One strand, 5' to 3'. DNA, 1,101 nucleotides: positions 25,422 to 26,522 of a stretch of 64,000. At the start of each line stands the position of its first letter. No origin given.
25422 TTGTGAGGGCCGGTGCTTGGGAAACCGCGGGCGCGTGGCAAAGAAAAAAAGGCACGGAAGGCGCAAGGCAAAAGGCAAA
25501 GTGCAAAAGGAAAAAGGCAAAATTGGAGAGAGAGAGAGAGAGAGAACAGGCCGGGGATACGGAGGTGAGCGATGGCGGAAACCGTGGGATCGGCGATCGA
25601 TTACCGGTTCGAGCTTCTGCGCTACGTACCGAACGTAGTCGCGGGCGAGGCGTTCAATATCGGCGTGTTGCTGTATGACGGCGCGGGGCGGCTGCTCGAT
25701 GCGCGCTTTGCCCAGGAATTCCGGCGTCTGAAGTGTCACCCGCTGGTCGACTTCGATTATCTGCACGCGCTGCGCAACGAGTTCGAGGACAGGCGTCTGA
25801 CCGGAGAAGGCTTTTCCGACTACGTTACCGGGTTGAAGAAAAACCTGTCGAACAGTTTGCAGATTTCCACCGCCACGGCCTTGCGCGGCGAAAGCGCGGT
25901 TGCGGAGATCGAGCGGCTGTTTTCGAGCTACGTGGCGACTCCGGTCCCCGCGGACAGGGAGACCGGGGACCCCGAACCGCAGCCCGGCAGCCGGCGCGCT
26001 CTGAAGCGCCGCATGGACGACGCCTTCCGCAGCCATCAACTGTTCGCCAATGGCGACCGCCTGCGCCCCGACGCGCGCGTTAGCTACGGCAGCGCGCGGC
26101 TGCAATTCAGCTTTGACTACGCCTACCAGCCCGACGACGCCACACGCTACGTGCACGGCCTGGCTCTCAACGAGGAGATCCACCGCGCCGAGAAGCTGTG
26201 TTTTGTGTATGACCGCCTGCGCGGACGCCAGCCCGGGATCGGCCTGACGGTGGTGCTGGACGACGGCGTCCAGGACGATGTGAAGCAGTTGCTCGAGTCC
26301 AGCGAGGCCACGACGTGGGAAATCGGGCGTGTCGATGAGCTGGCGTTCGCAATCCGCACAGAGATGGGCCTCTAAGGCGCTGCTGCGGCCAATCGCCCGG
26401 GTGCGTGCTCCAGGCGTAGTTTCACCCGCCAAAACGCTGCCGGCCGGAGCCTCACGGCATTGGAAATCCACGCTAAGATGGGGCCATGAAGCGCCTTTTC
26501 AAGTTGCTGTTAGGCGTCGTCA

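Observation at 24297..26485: HipA-like kinase + DUF3037 two-gene cassette of unknown function inserted among housekeeping genes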

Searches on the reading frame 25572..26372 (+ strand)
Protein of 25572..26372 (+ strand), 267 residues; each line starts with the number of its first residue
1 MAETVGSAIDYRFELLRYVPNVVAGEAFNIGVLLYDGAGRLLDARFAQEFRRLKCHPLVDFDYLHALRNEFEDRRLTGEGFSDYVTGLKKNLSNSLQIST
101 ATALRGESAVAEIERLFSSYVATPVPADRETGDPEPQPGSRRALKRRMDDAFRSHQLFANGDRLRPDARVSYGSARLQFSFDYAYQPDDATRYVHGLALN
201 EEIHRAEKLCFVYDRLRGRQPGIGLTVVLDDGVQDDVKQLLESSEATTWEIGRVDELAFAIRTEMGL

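Call 3: search_protein_families(library=pfam, proteins=[window:25572-26372:+], max_evalue=1)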
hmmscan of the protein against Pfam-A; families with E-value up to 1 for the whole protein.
window:25572-26372:+ (267 aa): 2 families
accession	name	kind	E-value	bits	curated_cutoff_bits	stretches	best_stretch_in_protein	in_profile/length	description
PF11236.13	DUF3037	-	1.4e-11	45.1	22.6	1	14-121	2-118/118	Protein of unknown function (DUF3037)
PF02769.27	AIRS_C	-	0.2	12.3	23.1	1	203-256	94-147/156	AIR synthase related protein, C-terminal domain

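Call 4: search_protein_families(library=padloc, proteins=[window:25572-26372:+], max_evalue=1)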
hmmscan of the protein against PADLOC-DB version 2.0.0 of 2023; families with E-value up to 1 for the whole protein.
window:25572-26372:+ (267 aa): 1 family
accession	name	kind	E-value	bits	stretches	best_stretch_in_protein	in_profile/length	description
PDLC04767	PDC-M66B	-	1e-08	33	1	10-54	3-47/281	-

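Call 5: search_protein_families(library=ncbifam, proteins=[window:25572-26372:+], max_evalue=1)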
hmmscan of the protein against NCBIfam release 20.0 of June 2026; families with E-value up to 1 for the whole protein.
window:25572-26372:+ (267 aa): 1 family
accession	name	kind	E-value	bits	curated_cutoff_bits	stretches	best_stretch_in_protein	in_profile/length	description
TIGR00878.1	purM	equivalog_domain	0.18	11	236.35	1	221-256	296-331/332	phosphoribosylformylglycinamidine cyclo-ligase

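Call 19: find_homologous_proteins(query=window:25572-26372:+)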
Query window:25572-26372:+ (267 aa): 46 proteins with E <= 0.001 among 1960 candidates.
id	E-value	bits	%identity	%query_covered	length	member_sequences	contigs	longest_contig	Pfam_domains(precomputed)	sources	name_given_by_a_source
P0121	5.9e-174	594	100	100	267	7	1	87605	PF11236.14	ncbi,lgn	ncbi:MAG: DUF3037 domain-containing protein [Bryobacterales bacterium]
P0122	2.2e-151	520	89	100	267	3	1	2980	PF11236.14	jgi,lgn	jgi:hypothetical protein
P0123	2.7e-148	510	85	100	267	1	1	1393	PF11236.14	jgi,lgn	jgi:hypothetical protein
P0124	2.9e-140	484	80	100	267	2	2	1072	PF11236.14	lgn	-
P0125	7.8e-137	473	79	100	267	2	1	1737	PF11236.14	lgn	-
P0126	2.3e-133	461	78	100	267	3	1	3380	PF11236.14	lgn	-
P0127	5.5e-133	460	76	100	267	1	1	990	PF11236.14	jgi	jgi:Protein of unknown function (DUF3037)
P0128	3.4e-128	444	75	100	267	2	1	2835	PF11236.14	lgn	-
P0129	9.5e-128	443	74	100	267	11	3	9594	PF11236.14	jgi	jgi:hypothetical protein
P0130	1.1e-127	443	75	100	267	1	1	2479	PF11236.14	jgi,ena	-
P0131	5.0e-127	441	73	100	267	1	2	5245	PF11236.14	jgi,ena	-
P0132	1.0e-126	440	74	100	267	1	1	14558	PF11236.14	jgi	jgi:hypothetical protein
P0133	2.2e-125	435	73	100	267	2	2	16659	PF11236.14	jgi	jgi:Protein of unknown function (DUF3037)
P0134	1.5e-124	433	74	100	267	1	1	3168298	PF11236.14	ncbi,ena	-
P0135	4.1e-124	431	72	100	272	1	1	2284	PF11236.14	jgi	jgi:hypothetical protein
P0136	1.3e-123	429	72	100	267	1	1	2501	PF11236.14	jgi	jgi:hypothetical protein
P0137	2.5e-120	419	70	100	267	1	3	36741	PF11236.14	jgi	jgi:hypothetical protein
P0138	7.6e-120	417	70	100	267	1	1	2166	PF11236.14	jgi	jgi:hypothetical protein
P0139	2.7e-119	415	70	100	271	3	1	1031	PF11236.14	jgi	jgi:hypothetical protein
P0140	1.7e-118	413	69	100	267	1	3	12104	PF11236.14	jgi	jgi:hypothetical protein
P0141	2.2e-114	399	68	100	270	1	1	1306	PF11236.14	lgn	-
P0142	2.7e-113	396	69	100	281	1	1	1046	PF11236.14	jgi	jgi:hypothetical protein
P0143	1.5e-111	390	69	96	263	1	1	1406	PF11236.14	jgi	jgi:hypothetical protein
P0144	9.0e-93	328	81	70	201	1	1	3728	PF11236.14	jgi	jgi:hypothetical protein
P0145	8.7e-92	325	58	96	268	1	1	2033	PF11236.14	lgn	-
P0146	1.1e-86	308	56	96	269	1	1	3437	PF11236.14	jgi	jgi:hypothetical protein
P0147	3.8e-86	307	56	96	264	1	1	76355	PF11236.14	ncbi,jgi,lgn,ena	-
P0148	5.5e-85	303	52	98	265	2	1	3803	PF11236.14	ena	-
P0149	7.7e-79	283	51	100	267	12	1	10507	PF11236.14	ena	-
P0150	2.2e-78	281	52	96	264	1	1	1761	PF11236.14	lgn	-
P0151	3.2e-78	281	51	96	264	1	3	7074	PF11236.14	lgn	-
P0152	3.1e-77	277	51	100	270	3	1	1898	PF11236.14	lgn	-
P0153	1.5e-76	275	52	96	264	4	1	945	PF11236.14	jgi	jgi:hypothetical protein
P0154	2.5e-76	275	51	97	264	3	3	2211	PF11236.14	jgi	jgi:hypothetical protein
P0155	5.5e-76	273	53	96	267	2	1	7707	PF11236.14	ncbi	-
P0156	1.4e-75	272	50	96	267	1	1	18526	PF11236.14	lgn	-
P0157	1.5e-75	272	52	100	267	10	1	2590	PF11236.14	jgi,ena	jgi:hypothetical protein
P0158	5.4e-75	270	50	96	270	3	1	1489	PF11236.14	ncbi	-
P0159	8.6e-73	263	49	96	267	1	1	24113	PF11236.14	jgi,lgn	jgi:hypothetical protein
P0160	9.2e-65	237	49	96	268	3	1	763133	PF11236.14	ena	-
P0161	4.4e-55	205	41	99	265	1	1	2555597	PF11236.14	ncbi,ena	-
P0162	4.2e-50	189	43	93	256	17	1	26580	PF11236.14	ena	-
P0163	2.2e-21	94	35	78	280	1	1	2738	PF11236.14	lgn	-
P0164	6.5e-19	86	33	78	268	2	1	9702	PF11236.14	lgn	-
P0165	2.5e-8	52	29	70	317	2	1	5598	PF11236.14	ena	-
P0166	4.2e-5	41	27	77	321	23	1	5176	PF11236.14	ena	-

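Call 22: find_encoding_contigs(protein=P0121, flank=10000, max_places=3)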
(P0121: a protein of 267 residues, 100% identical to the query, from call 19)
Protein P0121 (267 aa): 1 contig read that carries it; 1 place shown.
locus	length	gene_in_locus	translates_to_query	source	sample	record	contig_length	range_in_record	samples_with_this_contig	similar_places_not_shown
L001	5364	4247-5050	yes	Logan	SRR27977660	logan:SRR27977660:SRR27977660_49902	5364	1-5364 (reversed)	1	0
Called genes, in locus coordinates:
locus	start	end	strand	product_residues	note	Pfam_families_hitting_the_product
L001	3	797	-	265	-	?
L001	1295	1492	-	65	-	PF01165:Ribosomal_S21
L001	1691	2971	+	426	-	PF00483:NTP_transferase, PF24894:Hexapep_GlmU, PF25084:LbH_EIF2B (weak), PF25247:LbH_GLGC (faint)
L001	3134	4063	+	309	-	PF20613:HipA_2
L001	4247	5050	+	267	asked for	PF11236:DUF3037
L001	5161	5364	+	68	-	?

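Call 23: find_encoding_contigs(protein=P0134, flank=10000, max_places=3)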
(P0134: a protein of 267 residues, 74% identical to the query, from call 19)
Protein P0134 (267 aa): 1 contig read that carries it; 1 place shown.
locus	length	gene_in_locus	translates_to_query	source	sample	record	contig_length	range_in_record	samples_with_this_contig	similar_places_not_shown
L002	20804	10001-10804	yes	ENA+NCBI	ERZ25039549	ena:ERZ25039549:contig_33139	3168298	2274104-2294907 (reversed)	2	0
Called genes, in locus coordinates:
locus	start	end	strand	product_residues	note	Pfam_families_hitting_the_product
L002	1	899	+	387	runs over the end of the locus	PF01979:Amidohydro_1, PF07969:Amidohydro_3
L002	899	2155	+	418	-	PF00275:EPSP_synthase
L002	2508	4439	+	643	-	PF00009:GTP_EFTU, PF01926:MMR_HSR1 (faint), PF03144:GTP_EFTU_D2, PF25461:Beta-barrel_SelB, PF09106:WHD_2nd_SelB, PF09107:WHD_3rd_SelB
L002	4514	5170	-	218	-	-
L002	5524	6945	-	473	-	PF00919:UPF0004, PF04055:Radical_SAM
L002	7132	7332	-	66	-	PF01165:Ribosomal_S21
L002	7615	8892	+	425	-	PF00483:NTP_transferase, PF24894:Hexapep_GlmU, PF25247:LbH_GLGC (faint)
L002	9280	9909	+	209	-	-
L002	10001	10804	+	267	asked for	PF11236:DUF3037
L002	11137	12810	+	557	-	PF05170:AsmA, PF05359:DUF748, PF13116:YhdP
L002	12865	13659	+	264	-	PF00303:Thymidylat_synt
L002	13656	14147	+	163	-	PF00186:DHFR_1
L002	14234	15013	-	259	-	PF00149:Metallophos (weak), PF13277:YmdB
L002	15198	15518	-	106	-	PF05164:ZapA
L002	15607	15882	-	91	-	PF06005:ZapB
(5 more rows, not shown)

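Call 34: search_solved_structures(query=A2, max_evalue=10, show_alignments=2)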
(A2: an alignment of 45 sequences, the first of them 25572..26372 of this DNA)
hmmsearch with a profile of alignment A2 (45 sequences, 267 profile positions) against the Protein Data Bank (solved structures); distinct sequences matched with E-value up to 10: 1.
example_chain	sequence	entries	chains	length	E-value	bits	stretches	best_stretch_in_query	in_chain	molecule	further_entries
2zc8_A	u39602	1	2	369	0.13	15.1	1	38-85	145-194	N-acylamino acid racemase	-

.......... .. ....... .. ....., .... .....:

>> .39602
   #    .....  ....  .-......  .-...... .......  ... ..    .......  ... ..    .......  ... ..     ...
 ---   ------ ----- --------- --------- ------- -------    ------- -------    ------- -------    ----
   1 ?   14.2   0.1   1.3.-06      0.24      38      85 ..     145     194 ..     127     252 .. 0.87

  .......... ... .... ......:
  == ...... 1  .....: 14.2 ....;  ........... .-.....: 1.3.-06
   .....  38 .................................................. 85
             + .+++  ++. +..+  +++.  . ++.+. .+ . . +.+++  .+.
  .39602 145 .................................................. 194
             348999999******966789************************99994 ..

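Call 37: search_protein_families(library=pfam, proteins=[P0165, P0166, P0163], max_evalue=0.1)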
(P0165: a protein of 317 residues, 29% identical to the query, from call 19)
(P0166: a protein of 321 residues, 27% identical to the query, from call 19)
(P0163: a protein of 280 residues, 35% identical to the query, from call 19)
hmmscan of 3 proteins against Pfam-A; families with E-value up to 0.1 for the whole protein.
P0165 (317 aa): 2 families
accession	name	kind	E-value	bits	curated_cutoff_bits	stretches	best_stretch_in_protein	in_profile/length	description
PF11236.13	DUF3037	-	5.6e-13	49.6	22.6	1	27-162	1-118/118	Protein of unknown function (DUF3037)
PF18856.6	baeRF_family12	-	0.028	15.4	27.7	1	58-93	80-115/138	Bacterial archaeo-eukaryotic release factor family 12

P0166 (321 aa): 2 families
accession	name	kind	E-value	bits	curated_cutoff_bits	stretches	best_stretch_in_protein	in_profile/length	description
PF11236.13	DUF3037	-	5e-13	49.7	22.6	1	33-168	3-118/118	Protein of unknown function (DUF3037)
PF18992.5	DUF5725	-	0.07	13.2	26.7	0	84-122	104-142/158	Family of unknown function (DUF5725)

P0163 (280 aa): 1 family
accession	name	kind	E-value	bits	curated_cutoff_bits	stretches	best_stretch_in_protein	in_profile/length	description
PF11236.13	DUF3037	-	2.5e-18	66.8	22.6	1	10-119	1-118/118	Protein of unknown function (DUF3037)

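Call 43: predict_structure(alignment_id=A2)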
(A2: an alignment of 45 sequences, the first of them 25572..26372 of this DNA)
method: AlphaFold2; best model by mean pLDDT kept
length: 267 residues; sequences in the alignment: 45
mean_pLDDT: 82.4   pTM: 0.54
mean pLDDT of the five models: 82.4, 82.2, 82.1, 81.7, 76.2
residues with pLDDT >= 90: 93; 70-90: 130; 50-70: 29; < 50: 15
segments of 3 or more residues with pLDDT < 50: 1-5, 124-133
pLDDT, mean of each block of 10 residues (from residue 1): 57 88 73 90 83 58 82 80 84 78 88 85 51 59 87 89 85 83 91 91 83 93 95 90 96 96 91
secondary structure, 60 per line:
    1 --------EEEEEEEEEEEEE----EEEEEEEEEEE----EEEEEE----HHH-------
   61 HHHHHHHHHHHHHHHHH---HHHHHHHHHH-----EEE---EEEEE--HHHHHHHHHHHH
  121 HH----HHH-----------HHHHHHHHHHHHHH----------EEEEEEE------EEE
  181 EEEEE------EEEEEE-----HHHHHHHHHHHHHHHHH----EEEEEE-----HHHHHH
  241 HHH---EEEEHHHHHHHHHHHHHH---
elements in order: E9-21 E26-36 E41-46 H61-77 H81-90 E96-98 E102-106 H109-122 H141-154 E165-171 E178-185 E192-197 H203-219 E224-229 H235-243 E247-250 H251-264

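Call 52: fold_search(model_id=the predicted structure, library=pdb)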
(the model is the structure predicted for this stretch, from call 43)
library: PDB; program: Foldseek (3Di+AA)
matches with E <= 10: 1040; with E <= 0.001: 0
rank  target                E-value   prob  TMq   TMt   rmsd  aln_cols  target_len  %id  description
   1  8bao_B                1.3e-03  0.99  0.35  0.26  21.7       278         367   12  Dysgonamonadaceae bacterium CRISPR ancillary nuclease 2 (released 2022-11-30)
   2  1xmx                  2.5e-03  1.00  0.34  0.25   4.7       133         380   10  Crystal structure of protein VC1899 from Vibrio cholerae (released 2004-11-16)
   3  8q3y_A                6.6e-03  1.00  0.36  0.23   4.3       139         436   11  Crystal structure of apo Can2 from Thermoanaerobacter brockii (released 2023-11-22)
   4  8bao_A                8.4e-03  0.93  0.35  0.26  21.7       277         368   11  Dysgonamonadaceae bacterium CRISPR ancillary nuclease 2 (released 2022-11-30)
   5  9u49_A                8.9e-03  1.00  0.35  0.24   3.9       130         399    7  crystal structure of Cdn1 in complex with cA4 (released 2026-02-04)
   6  7bdv_A                1.1e-02  0.99  0.33  0.26   4.9       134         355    8  Structure of Can2 from Sulfobacillus thermosulfidooxidans in complex with cyclic tetra-adenylate (cA4) (released 2021-03-03)
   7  9dou_A                1.3e-02  0.87  0.23  0.09   8.7       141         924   11  Taeniopygia guttata R2 retrotransposon (R2Tg) initiating target-primed reverse transcription (released 2025-05-21)
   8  3x44_B                2.2e-02  0.90  0.20  0.17   7.6       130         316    8  Crystal structure of O-ureido-L-serine-bound K43A mutant of O-ureido-L-serine synthase (released 2015-07-29)
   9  3x44_A                2.4e-02  0.69  0.16  0.13  15.4       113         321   11  Crystal structure of O-ureido-L-serine-bound K43A mutant of O-ureido-L-serine synthase (released 2015-07-29)
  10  8z4i_B                3.2e-02  0.99  0.26  0.19   3.9        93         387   10  crystal structure of Cdn1 in complex with cA3 (released 2026-02-04)
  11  5i6d_C                3.2e-02  0.77  0.17  0.16   8.5       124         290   18  Mycobacterium tuberculosis CysM in complex with the Urea-scaffold inhibitor 5 [3-(3-(p-Tolyl)ureido) benzoic acid] (released 2016-08-17)
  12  8gh6_A                3.2e-02  0.66  0.20  0.07  14.3       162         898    9  Bombyx mori R2 retrotransposon initiating target-primed reverse transcription (released 2023-04-05)
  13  3odh_B                3.4e-02  0.95  0.26  0.35   6.1       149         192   11  Structure of OkrAI/DNA complex (released 2010-10-06)
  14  5i7h_D                3.9e-02  0.72  0.17  0.16   7.9       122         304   17  Mycobacterium tuberculosis CysM in complex with the Urea-scaffold inhibitor 6 [3-(3-(4-Bromophenyl)ureido)benzoic acid (released 2016-08-17)
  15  3x43_C                3.9e-02  0.38  0.15  0.13  16.4       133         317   10  Crystal structure of O-ureido-L-serine synthase (released 2015-07-29)
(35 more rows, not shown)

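Call 74: search_protein_families(library=pfam, alignment_id=A2, max_evalue=10)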
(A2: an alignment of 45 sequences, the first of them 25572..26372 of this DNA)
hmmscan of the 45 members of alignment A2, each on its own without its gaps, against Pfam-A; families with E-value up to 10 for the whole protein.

A. member 1, window:25572-26372:+ (267 aa): 2 families
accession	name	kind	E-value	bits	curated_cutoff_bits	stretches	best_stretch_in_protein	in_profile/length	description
PF11236.13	DUF3037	-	1.4e-11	45.1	22.6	1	14-121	2-118/118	Protein of unknown function (DUF3037)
PF02769.27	AIRS_C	-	0.2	12.3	23.1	1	203-256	94-147/156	AIR synthase related protein, C-terminal domain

B. families by the number of members that match (of 45 scanned): 12 families
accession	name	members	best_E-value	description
PF11236.13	DUF3037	45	2.5e-18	Protein of unknown function (DUF3037)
PF18856.6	baeRF_family12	1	0.028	Bacterial archaeo-eukaryotic release factor family 12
PF08745.17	PIN_5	1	0.031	PINc domain ribonuclease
PF09269.16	DUF1967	1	0.057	Domain of unknown function (DUF1967)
PF18992.5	DUF5725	1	0.07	Family of unknown function (DUF5725)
PF19400.4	DUF5975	1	0.12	Family of unknown function (DUF5975)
PF14881.12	Tubulin_3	1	0.13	Tubulin domain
PF13946.11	DUF4214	1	0.16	Domain of unknown function (DUF4214)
PF02769.27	AIRS_C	1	0.2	AIR synthase related protein, C-terminal domain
PF08606.16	Prp19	1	0.2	Prp19/Pso4-like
PF25568.1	AAA_lid_At3g28540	1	0.21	At3g28540-like, AAA+ ATPase lid domain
PF20354.3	DUF6649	1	0.22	Family of unknown function (DUF6649)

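Call 90: search_protein_representatives(alignment_id=A2)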
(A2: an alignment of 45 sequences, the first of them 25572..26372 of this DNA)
Query: 45 sequences, 267 profile positions. Proteins with E-value up to 0.001 (for the whole library): 2342; up to 1e-10: 597; up to 1e-30: 78. The best 150 are listed.
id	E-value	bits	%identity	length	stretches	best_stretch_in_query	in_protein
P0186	4.0e-108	377.4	-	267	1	1-267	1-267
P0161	3.5e-94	331.7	-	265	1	4-266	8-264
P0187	4.9e-87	308.3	-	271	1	5-266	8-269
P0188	7.9e-79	281.4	-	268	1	10-265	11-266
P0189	2.7e-77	276.3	-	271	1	7-266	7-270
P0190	2.3e-76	273.3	-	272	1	4-267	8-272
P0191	3.4e-74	266.2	-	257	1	10-265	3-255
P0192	8.7e-74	264.9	-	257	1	11-267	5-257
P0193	6.7e-73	261.9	-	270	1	4-267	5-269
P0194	7.2e-73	261.8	-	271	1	8-267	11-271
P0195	2.9e-72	259.9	-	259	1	10-267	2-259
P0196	2.4e-71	256.9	-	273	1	7-267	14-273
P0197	1.1e-59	218.6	-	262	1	6-267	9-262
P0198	1.1e-56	208.8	-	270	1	4-265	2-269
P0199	9.3e-56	205.7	-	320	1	6-265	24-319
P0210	4.5e-42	160.9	-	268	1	7-265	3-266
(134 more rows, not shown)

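Call 93: search_solved_structures(query=A6, max_evalue=10, show_alignments=1)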
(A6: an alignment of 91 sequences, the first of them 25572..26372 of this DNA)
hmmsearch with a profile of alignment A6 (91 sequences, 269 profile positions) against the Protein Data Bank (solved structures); distinct sequences matched with E-value up to 10: 11.
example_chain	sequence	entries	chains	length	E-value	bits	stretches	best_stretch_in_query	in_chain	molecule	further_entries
4ney_A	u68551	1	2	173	0.029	17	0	58-117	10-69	Engineered protein OR277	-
3zrw_B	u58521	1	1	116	0.033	16.9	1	188-246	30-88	AF1503 PROTEIN, OSMOLARITY SENSOR PROTEIN ENVZ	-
4nez_A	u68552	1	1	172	0.04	16.6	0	58-117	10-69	Engineered protein OR276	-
2lfs_A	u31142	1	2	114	0.081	15.6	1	188-246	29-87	HAMP domain-containing protein, Osmolarity sensor protein EnzV chimera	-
3zrv_A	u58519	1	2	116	0.084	15.5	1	188-246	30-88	HAMP, OSMOLARITY SENSOR PROTEIN ENVZ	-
3zrx_A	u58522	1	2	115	0.085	15.5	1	188-246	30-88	AF1503 PROTEIN, OSMOLARITY SENSOR PROTEIN ENVZ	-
2lfr_A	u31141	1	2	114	0.085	15.5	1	188-246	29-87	HAMP domain-containing protein, Osmolarity sensor protein EnzV chimera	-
3zrw_A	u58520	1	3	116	0.087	15.5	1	188-246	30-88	AF1503 PROTEIN, OSMOLARITY SENSOR PROTEIN ENVZ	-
3zcc_A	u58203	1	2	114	0.15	14.7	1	188-246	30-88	HAMP, OSMOLARITY SENSOR PROTEIN ENVZ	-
4uos_A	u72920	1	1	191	0.36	13.4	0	59-95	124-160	DESIGNED HELICAL BUNDLE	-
4cti_A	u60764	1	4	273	0.42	13.2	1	188-246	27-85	OSMOLARITY SENSOR PROTEIN ENVZ, AF1503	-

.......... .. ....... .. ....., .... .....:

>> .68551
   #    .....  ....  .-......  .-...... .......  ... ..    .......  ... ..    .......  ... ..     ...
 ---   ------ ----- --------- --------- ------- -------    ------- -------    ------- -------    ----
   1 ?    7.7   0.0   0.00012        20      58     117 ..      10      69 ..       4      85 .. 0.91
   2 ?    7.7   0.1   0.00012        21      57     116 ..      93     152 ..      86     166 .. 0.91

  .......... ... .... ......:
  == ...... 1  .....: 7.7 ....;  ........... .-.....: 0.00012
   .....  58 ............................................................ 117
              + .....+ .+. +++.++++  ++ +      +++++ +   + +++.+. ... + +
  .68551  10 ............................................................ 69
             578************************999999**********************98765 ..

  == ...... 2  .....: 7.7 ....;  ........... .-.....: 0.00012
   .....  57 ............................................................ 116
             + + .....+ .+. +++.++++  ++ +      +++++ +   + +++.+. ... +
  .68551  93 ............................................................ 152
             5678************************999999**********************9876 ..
